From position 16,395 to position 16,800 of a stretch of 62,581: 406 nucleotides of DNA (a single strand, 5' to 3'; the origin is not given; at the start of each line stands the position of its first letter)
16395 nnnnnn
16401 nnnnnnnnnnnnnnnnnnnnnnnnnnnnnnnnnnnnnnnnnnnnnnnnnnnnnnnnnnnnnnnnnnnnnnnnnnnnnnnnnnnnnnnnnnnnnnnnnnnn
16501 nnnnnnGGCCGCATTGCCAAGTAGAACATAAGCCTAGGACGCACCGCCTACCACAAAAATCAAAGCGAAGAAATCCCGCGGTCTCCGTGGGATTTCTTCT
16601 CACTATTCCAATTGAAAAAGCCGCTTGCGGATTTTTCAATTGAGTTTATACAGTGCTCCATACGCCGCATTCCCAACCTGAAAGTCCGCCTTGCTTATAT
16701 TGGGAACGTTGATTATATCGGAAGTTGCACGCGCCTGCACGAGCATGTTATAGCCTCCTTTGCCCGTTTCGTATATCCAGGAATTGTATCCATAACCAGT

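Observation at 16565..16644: Bipartite intergenic hairpin element family: terminator hairpin, CAyATTCC linker and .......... palindrome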

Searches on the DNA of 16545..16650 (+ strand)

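Call 64: search_dna_similar(query=window:16545-16650:+, collection=plasmids, mode=distant, max_evalue=0.1, max_rows=10)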
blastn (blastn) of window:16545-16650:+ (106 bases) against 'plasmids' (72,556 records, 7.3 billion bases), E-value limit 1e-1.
No match.

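Call 65: search_dna_similar(query=window:16545-16650:+, collection=phages, mode=distant, max_evalue=0.1, max_rows=10)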
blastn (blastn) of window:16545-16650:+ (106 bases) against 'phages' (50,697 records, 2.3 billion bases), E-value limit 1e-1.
No match.
